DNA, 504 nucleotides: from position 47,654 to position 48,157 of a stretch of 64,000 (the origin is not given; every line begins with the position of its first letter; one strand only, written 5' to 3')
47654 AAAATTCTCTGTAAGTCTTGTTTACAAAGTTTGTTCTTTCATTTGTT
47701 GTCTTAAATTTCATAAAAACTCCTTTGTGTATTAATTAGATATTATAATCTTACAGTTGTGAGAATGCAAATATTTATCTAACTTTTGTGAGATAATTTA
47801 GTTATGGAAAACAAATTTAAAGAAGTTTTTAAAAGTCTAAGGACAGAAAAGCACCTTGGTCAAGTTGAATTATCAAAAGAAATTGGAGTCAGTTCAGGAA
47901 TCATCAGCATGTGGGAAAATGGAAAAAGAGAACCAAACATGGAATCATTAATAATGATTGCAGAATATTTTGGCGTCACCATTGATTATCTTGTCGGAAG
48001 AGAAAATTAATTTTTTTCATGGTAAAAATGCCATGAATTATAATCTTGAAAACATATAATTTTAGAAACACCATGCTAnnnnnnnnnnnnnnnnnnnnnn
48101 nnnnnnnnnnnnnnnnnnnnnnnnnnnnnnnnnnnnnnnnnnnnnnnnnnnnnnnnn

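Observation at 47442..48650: Tandemly duplicated divergent module: small unknown protein (-) plus 68-aa XRE regulator (+)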

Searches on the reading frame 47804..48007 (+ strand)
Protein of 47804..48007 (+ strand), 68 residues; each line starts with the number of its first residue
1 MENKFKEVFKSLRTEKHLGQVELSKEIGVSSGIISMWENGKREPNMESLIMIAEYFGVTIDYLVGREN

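Call 6: search_protein_families(library=pfam, max_evalue=1, proteins=[window:47804-48007:+])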
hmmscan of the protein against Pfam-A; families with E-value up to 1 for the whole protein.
seq(68 aa): 6 families
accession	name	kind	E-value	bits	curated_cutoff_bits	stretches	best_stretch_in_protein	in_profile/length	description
PF01381.28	HTH_3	-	1.9e-15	57.1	23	1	10-63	2-55/55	Helix-turn-helix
PF12844.13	HTH_19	-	1.2e-12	48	30.2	1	9-64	4-59/64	Helix-turn-helix domain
PF13443.12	HTH_26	-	5.9e-05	23.7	22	1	14-61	7-55/63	Cro/C1-type HTH DNA-binding domain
PF13560.12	HTH_31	-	0.0002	22.1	27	1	9-59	6-57/64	Helix-turn-helix domain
PF07022.19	Phage_CI_repr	-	0.0004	21.1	22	1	20-65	15-59/65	Bacteriophage CI repressor helix-turn-helix domain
PF15943.11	YdaS_toxin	-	0.051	13.8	30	1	19-52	10-43/65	Bacterial toxin YdaS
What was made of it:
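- Checked: XRE genes: 47804-48010(+) and 48418-48624(+), both 68 aa. HTH_3 scores 57 bits against a cutoff of 23 (call 6).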

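Call 7: search_protein_families(library=phrogs, max_evalue=1, proteins=[window:47804-48007:+])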
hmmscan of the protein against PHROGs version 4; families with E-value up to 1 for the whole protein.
seq(68 aa): 54 families (the best 25 are shown)
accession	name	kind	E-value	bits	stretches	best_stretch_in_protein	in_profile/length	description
phrog_8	-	transcription regulation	7.9e-22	79.2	1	2-68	74-140/346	transcriptional regulator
phrog_4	-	transcription regulation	9.9e-13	48.8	1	3-66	135-194/400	transcriptional repressor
phrog_3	-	transcription regulation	2e-12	48.6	1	1-66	85-148/430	transcriptional repressor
phrog_2967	-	transcription regulation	4.7e-12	46.9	1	3-66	9-72/225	transcriptional regulator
phrog_2439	-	transcription regulation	9.6e-10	38.9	1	9-66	12-69/367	transcriptional regulator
phrog_2104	-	unknown function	1.9e-09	38.6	1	10-51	45-86/103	-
phrog_5823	-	transcription regulation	3.7e-08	33.9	1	2-67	4-70/404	transcriptional regulator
phrog_4836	-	transcription regulation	3.8e-08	34.1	1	7-65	78-136/194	CII-like regulator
phrog_1373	-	transcription regulation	4.4e-08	34.3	1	5-66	64-125/166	transcriptional regulator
phrog_1994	-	DNA, RNA and nucleotide metabolism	1.5e-07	32.5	1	9-66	4-61/170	DNA binding protein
phrog_7241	-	transcription regulation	2.6e-07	31.7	1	9-64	66-121/122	transcriptional regulator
phrog_2328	-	transcription regulation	2.5e-06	28.3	1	12-64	23-75/128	transcriptional repressor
phrog_34939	-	unknown function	7.9e-06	26.7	1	11-68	16-74/280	-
phrog_32768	-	unknown function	4.1e-05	23.5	1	6-62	11-68/446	-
phrog_3037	-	transcription regulation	7.5e-05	23.6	1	5-65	18-76/189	transcriptional repressor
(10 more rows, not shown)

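Call 35: find_homologous_proteins(query=window:47804-48007:+, max_evalue=1e-8)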
Query seq(68 aa) (68 aa): 47 proteins with E <= 1e-8 among 48 candidates.
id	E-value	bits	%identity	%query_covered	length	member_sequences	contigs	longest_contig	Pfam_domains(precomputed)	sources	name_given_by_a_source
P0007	1.1e-35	137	99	100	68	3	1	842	PF12844.14,PF01381.29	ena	-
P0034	2.5e-25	105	74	100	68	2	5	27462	PF12844.14,PF01381.29,PF13560.13,PF13443.13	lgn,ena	-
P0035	1.3e-24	102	71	100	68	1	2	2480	PF12844.14,PF01381.29,PF13560.13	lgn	-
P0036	2.6e-24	101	71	100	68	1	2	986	PF12844.14,PF01381.29,PF13560.13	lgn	-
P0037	5.4e-24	100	72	100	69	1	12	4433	PF12844.14,PF01381.29,PF13560.13,PF13443.13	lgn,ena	-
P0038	5.4e-24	100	68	100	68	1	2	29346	PF12844.14,PF01381.29,PF13560.13,PF13443.13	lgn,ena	-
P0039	7.4e-24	100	71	100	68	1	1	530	PF12844.14,PF01381.29,PF13560.13,PF13443.13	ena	-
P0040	2.1e-23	99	67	99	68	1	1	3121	PF12844.14,PF01381.29,PF13560.13,PF13443.13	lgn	-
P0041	2.4e-23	98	69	100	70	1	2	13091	PF12844.14,PF01381.29,PF13560.13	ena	-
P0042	3.0e-23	98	71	100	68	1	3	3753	PF12844.14,PF01381.29,PF07022.20,PF13560.13,PF13443.13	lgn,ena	-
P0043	3.1e-23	98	71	100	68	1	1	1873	PF12844.14,PF01381.29,PF13560.13,PF13443.13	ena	-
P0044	3.2e-23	98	71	100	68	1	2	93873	PF12844.14,PF01381.29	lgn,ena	-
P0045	5.3e-23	97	71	100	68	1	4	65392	PF12844.14,PF01381.29,PF13560.13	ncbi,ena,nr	ncbi:MAG: helix-turn-helix transcriptional regulator [Clostridia bacterium]|nr:helix-turn-helix tran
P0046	6.0e-23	97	70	97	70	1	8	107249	PF12844.14,PF01381.29,PF13560.13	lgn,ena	-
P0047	1.7e-22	96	72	99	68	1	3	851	PF12844.14,PF01381.29,PF13560.13,PF13443.13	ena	-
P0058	2.5e-21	92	69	99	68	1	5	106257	PF12844.14,PF01381.29,PF13560.13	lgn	-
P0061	4.9e-21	91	62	100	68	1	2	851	PF12844.14,PF01381.29,PF13560.13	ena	-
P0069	2.0e-20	89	67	99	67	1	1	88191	PF12844.14,PF01381.29,PF13560.13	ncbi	-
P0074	5.9e-20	88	69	99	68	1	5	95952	PF12844.14,PF01381.29,PF13560.13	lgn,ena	-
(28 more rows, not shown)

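Call 36: find_encoding_contigs(protein=P0034, flank=4000, max_places=2)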
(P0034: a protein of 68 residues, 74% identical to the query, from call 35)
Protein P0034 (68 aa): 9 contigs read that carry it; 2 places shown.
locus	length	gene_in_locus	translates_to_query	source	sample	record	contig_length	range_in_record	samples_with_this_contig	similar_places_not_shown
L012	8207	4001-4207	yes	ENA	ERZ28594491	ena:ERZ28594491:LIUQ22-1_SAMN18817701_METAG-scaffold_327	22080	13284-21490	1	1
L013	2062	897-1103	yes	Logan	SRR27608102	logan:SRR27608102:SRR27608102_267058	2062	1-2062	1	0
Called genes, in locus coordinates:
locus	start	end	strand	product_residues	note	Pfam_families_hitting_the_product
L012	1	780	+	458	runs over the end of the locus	PF00890:FAD_binding_2 (faint), PF01134:GIDA (faint), PF01266:DAO (faint), PF03486:HI0933_like (faint), PF07992:Pyr_redox_2 (faint), PF21688:FAD-depend_C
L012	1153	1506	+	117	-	PF00584:SecE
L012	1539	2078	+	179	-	PF02357:NusG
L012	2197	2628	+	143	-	PF03946:Ribosomal_L11_N, PF00298:Ribosomal_L11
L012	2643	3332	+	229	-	PF00687:Ribosomal_L1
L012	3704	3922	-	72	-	-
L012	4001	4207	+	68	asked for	PF01381:HTH_3, PF12844:HTH_19, PF13443:HTH_26 (weak), PF13560:HTH_31 (weak)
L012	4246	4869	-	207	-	-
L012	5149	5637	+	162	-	PF00466:Ribosomal_L10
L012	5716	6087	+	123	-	PF16320:Ribosomal_L12_N, PF00542:Ribosomal_L12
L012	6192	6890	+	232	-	-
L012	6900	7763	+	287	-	PF00557:Peptidase_M24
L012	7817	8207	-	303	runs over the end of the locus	PF01116:F_bP_aldolase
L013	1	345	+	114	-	?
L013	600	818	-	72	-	-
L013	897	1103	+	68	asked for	PF01381:HTH_3, PF12844:HTH_19, PF13443:HTH_26 (weak), PF13560:HTH_31 (weak)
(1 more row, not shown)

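Call 37: find_encoding_contigs(protein=P0044, flank=4000, max_places=2)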
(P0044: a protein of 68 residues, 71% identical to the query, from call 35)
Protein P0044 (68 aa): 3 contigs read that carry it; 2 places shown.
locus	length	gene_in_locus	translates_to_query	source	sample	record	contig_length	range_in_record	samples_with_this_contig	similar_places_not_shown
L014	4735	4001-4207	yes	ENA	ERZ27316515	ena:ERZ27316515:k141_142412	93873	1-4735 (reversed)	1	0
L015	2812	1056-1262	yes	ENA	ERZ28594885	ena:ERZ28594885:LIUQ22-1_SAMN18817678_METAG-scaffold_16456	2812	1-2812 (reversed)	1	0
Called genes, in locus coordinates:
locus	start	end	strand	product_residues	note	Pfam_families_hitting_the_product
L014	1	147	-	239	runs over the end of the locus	PF04542:Sigma70_r2, PF04539:Sigma70_r3 (faint), PF08281:Sigma70_r4_2, PF04545:Sigma70_r4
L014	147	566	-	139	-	PF13581:HATPase_c_2, PF02518:HATPase_c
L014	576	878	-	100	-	PF01740:STAS, PF13466:STAS_2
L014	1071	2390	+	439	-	PF00089:Trypsin, PF13365:Trypsin_2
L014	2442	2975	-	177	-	-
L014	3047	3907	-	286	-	-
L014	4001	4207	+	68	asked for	PF12844:HTH_19, PF01381:HTH_3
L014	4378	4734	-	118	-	?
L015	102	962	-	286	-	-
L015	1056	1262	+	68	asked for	PF12844:HTH_19, PF01381:HTH_3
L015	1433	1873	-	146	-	-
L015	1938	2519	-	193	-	-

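Call 38: find_encoding_contigs(protein=P0045, flank=4000, max_places=2)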
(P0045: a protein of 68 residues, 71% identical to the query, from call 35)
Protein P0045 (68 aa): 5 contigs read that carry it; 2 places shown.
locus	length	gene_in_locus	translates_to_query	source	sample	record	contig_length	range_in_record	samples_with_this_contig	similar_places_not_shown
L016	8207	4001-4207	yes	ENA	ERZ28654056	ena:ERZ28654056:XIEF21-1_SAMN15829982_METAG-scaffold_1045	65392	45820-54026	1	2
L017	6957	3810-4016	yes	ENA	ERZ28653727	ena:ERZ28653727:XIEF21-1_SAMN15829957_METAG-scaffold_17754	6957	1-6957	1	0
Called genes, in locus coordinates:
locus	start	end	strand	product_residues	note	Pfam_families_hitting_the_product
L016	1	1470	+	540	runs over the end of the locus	PF00133:tRNA-synt_1, PF01406:tRNA-synt_1e (weak), PF09334:tRNA-synt_1g, PF01406:tRNA-synt_1e (weak), PF01921:tRNA-synt_1f, PF08264:Anticodon_1 (weak), PF19303:Anticodon_3 (weak)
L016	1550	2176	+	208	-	PF00702:Hydrolase, PF13419:HAD_2, PF13242:Hydrolase_like (faint)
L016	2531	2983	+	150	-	PF00692:dUTPase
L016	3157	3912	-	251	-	-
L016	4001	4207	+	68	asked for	PF13560:HTH_31 (weak), PF01381:HTH_3, PF12844:HTH_19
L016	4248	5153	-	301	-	PF01145:Band_7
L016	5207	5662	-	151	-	PF01957:NfeD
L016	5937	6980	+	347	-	PF21016:RlmN_N, PF04055:Radical_SAM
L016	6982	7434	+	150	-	-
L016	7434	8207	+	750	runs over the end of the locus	PF01136:Peptidase_U32, PF12392:DUF3656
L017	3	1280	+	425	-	?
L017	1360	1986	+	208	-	PF00702:Hydrolase, PF13419:HAD_2, PF13242:Hydrolase_like (faint)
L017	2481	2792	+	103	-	PF00692:dUTPase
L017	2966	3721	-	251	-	-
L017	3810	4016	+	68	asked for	PF13560:HTH_31 (weak), PF01381:HTH_3, PF12844:HTH_19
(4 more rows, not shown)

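Call 50: find_encoding_contigs(protein=P0046, flank=3000, max_places=2)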
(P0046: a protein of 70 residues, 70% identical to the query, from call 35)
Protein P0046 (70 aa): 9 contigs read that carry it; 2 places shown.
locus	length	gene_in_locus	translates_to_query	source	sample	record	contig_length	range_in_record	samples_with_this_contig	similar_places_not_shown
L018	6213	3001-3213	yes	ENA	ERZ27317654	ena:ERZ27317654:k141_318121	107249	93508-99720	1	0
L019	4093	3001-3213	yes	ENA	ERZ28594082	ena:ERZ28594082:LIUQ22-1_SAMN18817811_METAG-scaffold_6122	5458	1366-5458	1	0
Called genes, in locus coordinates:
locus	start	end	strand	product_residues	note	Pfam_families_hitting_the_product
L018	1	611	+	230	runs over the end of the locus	PF00687:Ribosomal_L1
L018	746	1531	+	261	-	-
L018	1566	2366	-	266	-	-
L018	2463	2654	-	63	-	-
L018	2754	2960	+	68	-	PF12844:HTH_19, PF01381:HTH_3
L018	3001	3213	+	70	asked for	PF13560:HTH_31 (weak), PF01381:HTH_3, PF12844:HTH_19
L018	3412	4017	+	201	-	PF12844:HTH_19, PF13560:HTH_31 (weak), PF01381:HTH_3, PF13443:HTH_26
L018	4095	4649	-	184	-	PF00293:NUDIX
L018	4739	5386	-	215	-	-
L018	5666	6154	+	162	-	PF00466:Ribosomal_L10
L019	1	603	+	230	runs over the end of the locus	PF00687:Ribosomal_L1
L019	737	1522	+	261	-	-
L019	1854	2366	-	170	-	-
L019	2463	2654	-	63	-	-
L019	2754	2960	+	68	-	PF12844:HTH_19, PF01381:HTH_3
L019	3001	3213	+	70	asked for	PF13560:HTH_31 (weak), PF01381:HTH_3, PF12844:HTH_19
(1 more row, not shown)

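Call 51: find_encoding_contigs(protein=P0058, flank=3000, max_places=2)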
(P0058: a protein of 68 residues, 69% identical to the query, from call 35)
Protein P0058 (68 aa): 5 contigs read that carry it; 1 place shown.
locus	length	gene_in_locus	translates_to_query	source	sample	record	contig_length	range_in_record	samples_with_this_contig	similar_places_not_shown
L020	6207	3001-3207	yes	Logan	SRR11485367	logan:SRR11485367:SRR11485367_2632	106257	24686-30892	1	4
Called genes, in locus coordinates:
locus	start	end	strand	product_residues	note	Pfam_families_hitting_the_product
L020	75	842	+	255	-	PF00072:Response_reg, PF08769:Spo0A_C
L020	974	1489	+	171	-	-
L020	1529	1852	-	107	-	PF09858:DUF2085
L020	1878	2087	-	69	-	-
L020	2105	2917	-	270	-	-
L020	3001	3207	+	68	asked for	PF12844:HTH_19, PF13560:HTH_31 (weak), PF01381:HTH_3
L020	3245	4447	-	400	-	PF00465:Fe-ADH, PF13685:Fe-ADH_2, PF25137:ADH_Fe_C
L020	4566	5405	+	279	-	PF01261:AP_endonuc_2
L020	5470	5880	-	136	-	PF02082:Rrf2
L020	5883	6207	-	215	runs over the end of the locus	PF05013:FGase (weak)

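Call 52: find_encoding_contigs(protein=P0074, flank=3000, max_places=2)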
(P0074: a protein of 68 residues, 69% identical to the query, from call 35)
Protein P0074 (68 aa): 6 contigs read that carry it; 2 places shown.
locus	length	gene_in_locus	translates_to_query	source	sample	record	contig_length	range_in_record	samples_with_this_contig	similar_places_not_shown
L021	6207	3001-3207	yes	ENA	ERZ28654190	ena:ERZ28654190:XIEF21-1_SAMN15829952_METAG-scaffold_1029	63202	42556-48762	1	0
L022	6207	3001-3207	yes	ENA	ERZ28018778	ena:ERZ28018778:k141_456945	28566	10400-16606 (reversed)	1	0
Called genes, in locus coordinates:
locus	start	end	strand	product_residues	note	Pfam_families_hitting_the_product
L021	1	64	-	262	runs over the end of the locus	-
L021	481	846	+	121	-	-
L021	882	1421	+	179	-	PF02357:NusG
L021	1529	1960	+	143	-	PF03946:Ribosomal_L11_N, PF00298:Ribosomal_L11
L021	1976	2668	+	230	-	PF00687:Ribosomal_L1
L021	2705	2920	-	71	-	-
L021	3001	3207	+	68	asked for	PF13560:HTH_31, PF01381:HTH_3, PF12844:HTH_19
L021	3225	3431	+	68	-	PF12844:HTH_19 (weak), PF13443:HTH_26 (weak), PF01381:HTH_3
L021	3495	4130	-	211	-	-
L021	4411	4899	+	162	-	PF00466:Ribosomal_L10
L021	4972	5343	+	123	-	PF16320:Ribosomal_L12_N, PF00542:Ribosomal_L12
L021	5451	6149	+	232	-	-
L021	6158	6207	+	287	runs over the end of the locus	PF00557:Peptidase_M24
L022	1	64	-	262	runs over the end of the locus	-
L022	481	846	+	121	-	-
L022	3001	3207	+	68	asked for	PF13560:HTH_31, PF01381:HTH_3, PF12844:HTH_19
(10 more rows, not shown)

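Call 53: find_encoding_contigs(protein=P0069, flank=3000, max_places=2)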
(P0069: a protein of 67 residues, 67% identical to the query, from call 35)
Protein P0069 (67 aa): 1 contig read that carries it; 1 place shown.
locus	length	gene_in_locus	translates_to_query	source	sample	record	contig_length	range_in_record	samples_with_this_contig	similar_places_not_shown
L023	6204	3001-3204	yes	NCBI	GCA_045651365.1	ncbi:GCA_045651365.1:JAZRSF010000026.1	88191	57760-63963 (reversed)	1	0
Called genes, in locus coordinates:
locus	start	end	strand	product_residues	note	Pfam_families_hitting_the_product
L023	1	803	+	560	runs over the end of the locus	PF02690:Na_Pi_cotrans, PF01895:PhoU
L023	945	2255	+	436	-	PF00162:PGK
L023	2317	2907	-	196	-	PF03703:bPH_2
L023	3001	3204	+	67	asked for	PF13560:HTH_31 (weak), PF12844:HTH_19, PF01381:HTH_3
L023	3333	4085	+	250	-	PF00121:TIM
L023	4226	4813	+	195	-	PF00731:AIRC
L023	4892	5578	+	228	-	PF01259:SAICAR_synt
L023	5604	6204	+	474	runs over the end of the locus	PF13537:GATase_7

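Call 62: search_protein_families(library=pfam, max_evalue=1, proteins=[L014:3047-3907:-, L016:3157-3912:-, L020:2105-2917:-, L012:4246-4869:-])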
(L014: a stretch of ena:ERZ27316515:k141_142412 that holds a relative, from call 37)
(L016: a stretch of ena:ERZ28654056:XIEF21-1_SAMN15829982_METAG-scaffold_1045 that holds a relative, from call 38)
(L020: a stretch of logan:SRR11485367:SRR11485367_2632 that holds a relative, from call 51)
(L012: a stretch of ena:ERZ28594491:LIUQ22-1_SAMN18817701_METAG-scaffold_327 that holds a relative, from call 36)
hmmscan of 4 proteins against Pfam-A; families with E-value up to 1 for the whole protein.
L014:3047-3907:- (286 aa): 3 families
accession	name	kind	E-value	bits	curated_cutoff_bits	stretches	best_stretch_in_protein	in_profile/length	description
PF16155.11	PnbB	-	0.14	12.5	26.9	1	152-208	58-114/153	4-hydroxylaminobenzoate lyase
PF04603.18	Mog1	-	0.49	11.2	27.4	1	192-257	38-100/139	Ran-interacting Mog1 protein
PF13119.11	DUF3973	-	0.49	11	25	0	153-166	4-17/40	Domain of unknown function (DUF3973)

L016:3157-3912:- (251 aa): 9 families
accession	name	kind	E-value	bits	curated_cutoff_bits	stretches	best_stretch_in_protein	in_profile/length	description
PF13240.11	Zn_Ribbon_1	-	0.0026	18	25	1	227-249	1-23/23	zinc-ribbon domain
PF05434.16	Tmemb_9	-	0.0039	17.5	28.6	1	117-221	31-133/145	TMEM9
PF25184.1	YxzE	-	0.0064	17.9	40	1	144-182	3-41/65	YxzE-like putative bacteriocin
PF13567.11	DUF4131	-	0.0085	16.2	31.6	0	11-92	29-100/165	Domain of unknown function (DUF4131)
PF09727.14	CortBP2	-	0.034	14.6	26.9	1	197-227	124-154/187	Cortactin-binding protein-2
PF02487.23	CLN3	-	0.047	13.2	31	1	124-217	131-226/395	CLN3 protein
PF07191.17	Zn_ribbon_6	-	0.049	14.1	25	1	217-250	8-40/67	Double zinc ribbon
PF12773.13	DZR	-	0.12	13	27.3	1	228-249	1-22/45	Double zinc ribbon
PF16192.10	PMT_4TMC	-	0.18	11.7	32.4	0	6-38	56-88/202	C-terminal four TMM region of protein-O-mannosyltransferase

L020:2105-2917:- (270 aa): 0 families

L012:4246-4869:- (207 aa): 0 families
